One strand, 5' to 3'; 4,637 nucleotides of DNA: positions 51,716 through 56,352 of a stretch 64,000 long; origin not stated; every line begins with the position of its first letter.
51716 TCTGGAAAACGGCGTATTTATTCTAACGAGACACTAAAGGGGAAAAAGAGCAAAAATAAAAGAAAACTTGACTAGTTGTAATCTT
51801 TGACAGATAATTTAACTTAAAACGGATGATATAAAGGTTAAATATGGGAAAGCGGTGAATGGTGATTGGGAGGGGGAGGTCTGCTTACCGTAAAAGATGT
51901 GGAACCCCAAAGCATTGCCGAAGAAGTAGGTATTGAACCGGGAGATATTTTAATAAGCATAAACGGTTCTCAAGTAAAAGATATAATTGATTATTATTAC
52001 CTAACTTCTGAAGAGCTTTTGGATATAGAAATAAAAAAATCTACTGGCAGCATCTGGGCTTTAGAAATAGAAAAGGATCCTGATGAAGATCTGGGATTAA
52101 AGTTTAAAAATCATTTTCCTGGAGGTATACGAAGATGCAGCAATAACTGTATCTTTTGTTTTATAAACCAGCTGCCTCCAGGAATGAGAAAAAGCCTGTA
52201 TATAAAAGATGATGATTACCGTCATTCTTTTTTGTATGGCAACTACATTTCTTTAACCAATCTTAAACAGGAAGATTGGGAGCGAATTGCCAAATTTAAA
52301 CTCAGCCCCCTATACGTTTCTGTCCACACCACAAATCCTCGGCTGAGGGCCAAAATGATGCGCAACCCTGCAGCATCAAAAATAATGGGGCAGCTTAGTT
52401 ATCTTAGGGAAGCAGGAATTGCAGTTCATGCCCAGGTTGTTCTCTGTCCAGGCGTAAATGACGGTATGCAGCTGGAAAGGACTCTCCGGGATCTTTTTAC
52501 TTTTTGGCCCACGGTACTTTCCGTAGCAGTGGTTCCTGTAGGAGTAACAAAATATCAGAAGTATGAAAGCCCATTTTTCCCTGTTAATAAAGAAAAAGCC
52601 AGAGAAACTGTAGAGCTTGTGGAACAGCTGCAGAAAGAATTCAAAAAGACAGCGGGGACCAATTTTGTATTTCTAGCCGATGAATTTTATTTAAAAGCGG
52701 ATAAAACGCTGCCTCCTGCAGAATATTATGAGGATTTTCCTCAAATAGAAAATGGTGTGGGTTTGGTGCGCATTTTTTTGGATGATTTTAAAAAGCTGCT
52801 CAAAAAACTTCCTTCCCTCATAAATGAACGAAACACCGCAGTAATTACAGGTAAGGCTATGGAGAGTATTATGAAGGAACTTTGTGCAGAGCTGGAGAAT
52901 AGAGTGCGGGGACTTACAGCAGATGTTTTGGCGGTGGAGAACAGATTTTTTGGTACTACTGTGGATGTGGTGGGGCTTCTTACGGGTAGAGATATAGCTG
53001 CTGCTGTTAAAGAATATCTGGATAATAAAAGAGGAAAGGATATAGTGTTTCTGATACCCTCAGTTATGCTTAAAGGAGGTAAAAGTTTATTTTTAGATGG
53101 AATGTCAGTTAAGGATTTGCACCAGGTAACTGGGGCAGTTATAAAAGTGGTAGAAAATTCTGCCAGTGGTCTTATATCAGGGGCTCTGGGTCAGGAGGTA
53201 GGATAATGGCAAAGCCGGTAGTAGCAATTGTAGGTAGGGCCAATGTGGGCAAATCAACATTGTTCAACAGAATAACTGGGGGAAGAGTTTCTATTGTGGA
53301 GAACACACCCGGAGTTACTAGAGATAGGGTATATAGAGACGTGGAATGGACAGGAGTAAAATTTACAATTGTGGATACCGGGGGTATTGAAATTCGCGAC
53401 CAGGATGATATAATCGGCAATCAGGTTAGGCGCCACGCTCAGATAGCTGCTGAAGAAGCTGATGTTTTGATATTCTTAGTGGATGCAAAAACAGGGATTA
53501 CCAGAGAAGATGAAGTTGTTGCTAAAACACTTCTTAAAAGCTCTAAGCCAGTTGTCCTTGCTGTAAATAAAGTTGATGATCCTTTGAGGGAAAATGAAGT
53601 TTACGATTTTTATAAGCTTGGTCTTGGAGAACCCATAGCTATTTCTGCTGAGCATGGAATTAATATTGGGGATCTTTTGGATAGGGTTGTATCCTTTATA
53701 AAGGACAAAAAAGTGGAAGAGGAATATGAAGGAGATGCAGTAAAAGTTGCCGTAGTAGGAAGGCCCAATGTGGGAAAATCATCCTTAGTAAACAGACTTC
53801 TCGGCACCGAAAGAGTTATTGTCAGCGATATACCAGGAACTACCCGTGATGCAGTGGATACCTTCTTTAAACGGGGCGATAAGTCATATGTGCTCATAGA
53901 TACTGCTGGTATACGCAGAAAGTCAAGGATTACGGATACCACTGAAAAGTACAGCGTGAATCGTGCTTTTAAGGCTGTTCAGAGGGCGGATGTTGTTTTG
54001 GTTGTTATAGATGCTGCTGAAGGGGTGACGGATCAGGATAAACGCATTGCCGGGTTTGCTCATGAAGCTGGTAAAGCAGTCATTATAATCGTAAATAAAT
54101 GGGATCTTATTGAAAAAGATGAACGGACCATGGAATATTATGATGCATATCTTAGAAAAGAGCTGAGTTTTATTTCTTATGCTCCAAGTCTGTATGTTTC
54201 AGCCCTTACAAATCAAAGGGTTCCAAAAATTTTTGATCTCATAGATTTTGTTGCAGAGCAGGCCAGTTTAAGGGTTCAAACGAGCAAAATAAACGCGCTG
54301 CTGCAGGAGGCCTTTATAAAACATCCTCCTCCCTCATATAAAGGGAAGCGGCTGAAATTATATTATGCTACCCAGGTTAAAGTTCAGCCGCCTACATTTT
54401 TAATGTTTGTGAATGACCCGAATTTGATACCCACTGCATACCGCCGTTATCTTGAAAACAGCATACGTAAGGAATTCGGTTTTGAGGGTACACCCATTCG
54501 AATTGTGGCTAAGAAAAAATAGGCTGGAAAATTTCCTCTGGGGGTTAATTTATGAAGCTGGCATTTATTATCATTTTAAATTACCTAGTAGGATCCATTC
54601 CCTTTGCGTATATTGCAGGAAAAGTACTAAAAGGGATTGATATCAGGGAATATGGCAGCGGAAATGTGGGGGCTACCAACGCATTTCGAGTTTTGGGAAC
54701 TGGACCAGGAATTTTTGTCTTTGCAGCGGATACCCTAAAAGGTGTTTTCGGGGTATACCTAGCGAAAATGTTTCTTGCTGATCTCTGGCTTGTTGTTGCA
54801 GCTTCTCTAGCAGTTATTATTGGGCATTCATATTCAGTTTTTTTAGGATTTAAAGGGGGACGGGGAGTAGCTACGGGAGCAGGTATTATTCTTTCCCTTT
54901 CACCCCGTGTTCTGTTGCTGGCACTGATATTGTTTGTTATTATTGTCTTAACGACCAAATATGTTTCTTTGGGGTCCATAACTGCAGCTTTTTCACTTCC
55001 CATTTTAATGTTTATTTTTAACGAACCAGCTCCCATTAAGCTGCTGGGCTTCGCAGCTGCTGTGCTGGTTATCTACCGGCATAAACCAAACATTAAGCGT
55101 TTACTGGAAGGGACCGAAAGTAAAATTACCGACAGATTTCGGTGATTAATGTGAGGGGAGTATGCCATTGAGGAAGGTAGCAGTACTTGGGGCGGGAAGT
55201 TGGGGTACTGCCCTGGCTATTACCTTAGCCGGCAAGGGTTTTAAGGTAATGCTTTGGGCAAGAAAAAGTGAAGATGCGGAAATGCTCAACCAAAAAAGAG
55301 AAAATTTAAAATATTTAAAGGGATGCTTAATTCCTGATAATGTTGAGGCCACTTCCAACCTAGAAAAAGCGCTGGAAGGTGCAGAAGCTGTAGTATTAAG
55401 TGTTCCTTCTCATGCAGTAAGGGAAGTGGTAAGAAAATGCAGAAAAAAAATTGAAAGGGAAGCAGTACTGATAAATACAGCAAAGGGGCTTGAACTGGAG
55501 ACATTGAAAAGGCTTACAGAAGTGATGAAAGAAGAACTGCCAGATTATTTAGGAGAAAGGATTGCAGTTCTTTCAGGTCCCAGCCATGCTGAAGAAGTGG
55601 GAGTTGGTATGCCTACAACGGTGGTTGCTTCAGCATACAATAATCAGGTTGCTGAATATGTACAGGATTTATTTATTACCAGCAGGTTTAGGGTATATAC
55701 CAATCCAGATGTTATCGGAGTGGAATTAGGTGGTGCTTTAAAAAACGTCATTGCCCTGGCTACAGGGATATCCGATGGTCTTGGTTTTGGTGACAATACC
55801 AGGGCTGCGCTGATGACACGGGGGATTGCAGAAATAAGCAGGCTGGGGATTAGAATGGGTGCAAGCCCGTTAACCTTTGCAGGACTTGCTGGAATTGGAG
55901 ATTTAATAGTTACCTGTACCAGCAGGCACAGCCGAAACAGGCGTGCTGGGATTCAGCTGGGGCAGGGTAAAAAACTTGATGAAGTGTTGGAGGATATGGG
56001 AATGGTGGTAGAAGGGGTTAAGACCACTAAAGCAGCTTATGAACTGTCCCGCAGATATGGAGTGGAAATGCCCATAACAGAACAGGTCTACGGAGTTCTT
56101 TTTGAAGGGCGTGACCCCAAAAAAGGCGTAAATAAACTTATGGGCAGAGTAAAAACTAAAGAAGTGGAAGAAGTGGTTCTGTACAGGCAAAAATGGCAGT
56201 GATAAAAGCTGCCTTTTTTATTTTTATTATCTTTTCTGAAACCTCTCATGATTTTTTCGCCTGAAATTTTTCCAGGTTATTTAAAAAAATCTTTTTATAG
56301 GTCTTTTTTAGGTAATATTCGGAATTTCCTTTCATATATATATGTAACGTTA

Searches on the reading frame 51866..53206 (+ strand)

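Call 80: search_protein_families(library=pfam, proteins=[window:51866-53206:+], max_evalue=0.00001)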
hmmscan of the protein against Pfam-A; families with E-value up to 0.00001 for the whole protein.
window:51866-53206:+ (446 aa): 4 families
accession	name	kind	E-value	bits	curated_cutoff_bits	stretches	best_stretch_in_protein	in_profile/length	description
PF19238.5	Radical_SAM_2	-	1.5e-67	226.4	26.7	1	70-220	1-151/151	Radical SAM-like domain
PF04459.17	DUF512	-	3.3e-66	222.9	25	1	223-430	1-201/202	Protein of unknown function (DUF512)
PF17820.7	PDZ_6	-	7e-11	42.2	27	1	9-50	2-46/54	PDZ domain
PF04055.27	Radical_SAM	-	7.4e-09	36.4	29.5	1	126-200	85-157/166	Radical SAM superfamily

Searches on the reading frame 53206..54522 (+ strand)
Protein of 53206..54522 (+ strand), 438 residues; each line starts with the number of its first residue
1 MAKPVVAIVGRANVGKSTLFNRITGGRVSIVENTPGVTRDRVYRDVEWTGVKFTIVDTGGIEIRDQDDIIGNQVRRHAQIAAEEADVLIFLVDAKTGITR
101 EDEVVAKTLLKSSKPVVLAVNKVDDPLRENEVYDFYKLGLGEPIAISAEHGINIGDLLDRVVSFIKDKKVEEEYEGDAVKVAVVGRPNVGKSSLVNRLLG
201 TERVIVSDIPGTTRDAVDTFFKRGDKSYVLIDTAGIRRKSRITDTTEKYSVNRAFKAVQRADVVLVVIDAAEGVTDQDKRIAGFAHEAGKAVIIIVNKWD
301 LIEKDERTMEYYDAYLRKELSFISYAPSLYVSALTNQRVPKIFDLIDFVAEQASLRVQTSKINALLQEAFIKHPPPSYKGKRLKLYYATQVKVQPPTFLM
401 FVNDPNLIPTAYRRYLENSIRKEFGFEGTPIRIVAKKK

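Call 80: search_protein_families(library=pfam, proteins=[window:53206-54522:+], max_evalue=0.00001)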
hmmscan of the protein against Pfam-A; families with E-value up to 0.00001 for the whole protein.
window:53206-54522:+ (438 aa): 11 families
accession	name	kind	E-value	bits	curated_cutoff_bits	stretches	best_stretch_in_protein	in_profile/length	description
PF01926.29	MMR_HSR1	-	4.9e-63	210.7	21.9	2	180-298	1-113/113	50S ribosome-binding GTPase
PF14714.11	KH_dom-like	-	3.6e-35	120.5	27.3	1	356-436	1-81/81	KH-domain-like of EngA bacterial GTPase enzymes, C-terminal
PF02421.24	FeoB_N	-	3.7e-33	114.7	27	2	6-159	3-154/156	Ferrous iron transport protein B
PF00009.33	GTP_EFTU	-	1.4e-24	87.2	26.5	2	179-349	4-185/188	Elongation factor Tu GTP binding domain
PF04548.22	AIG1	-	1.1e-17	64.6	27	2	7-110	4-108/212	AIG1 family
PF00350.29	Dynamin_N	-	3.1e-16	60.3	27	0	181-214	1-34/168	Dynamin family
PF03193.22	RsgA_GTPase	-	8.6e-11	42.4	30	0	180-237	108-169/174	RsgA GTPase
PF08477.19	Roc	-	3.6e-09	37.3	27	0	6-124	2-119/119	Ras of Complex, Roc, domain of DAPkinase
PF00071.28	Ras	-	1.1e-08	35.3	21.6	0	180-345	1-155/162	Ras family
PF02492.25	cobW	-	7.8e-07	29.3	20.7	1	221-310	78-166/180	CobW/HypB/UreG, nucleotide-binding domain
PF10662.15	PduV-EutP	-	2.4e-06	27.9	21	0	234-344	32-139/143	Ethanolamine utilisation - propanediol utilisation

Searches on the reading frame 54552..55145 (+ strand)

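Call 80: search_protein_families(library=pfam, proteins=[window:54552-55145:+], max_evalue=0.00001)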
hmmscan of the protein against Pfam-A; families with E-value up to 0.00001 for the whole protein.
window:54552-55145:+ (197 aa): 1 family
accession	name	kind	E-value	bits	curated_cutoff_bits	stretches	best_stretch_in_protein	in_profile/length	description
PF02660.20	G3P_acyltransf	-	1.2e-56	191.7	24.1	1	10-184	2-164/164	Glycerol-3-phosphate acyltransferase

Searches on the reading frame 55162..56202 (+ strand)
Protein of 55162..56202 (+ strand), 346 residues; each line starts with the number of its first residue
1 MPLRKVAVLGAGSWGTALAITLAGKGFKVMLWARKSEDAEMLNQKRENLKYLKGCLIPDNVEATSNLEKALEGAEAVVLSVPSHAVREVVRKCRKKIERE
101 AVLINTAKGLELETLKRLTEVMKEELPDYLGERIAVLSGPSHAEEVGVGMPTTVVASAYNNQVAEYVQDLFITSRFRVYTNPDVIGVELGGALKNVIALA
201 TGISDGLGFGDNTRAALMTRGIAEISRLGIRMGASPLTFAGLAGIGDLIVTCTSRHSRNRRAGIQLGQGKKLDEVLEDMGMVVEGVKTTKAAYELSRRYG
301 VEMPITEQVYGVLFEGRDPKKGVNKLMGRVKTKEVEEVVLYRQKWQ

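Call 80: search_protein_families(library=pfam, proteins=[window:55162-56202:+], max_evalue=0.00001)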
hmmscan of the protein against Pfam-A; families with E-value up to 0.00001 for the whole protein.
window:55162-56202:+ (346 aa): 7 families
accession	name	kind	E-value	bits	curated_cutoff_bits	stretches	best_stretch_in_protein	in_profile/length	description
PF07479.19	NAD_Gly3P_dh_C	-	7.3e-62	208.2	25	1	183-323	1-141/142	NAD-dependent glycerol-3-phosphate dehydrogenase C-terminus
PF01210.29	NAD_Gly3P_dh_N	-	6.8e-55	185.8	23.1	1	5-163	1-157/158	NAD-dependent glycerol-3-phosphate dehydrogenase N-terminus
PF20618.3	GPD_NAD_C_bact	-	5.9e-25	88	27.6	1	243-309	1-66/66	Bacterial GPD, NAD-dependent C-terminal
PF03807.23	F420_oxidored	-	6.5e-11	43.1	21.6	1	5-108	1-93/94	NADP oxidoreductase coenzyme F420-dependent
PF03446.21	NAD_binding_2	-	1.1e-08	35.7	21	1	5-125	1-110/161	NAD binding domain of 6-phosphogluconate dehydrogenase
PF02558.23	ApbA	-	1.1e-07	32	22.2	1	6-113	1-106/150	Ketopantoate reductase PanE/ApbA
PF02826.25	2-Hacid_dh_C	-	1e-06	28.7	25.1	0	4-110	37-130/178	D-isomer specific 2-hydroxyacid dehydrogenase, NAD binding domain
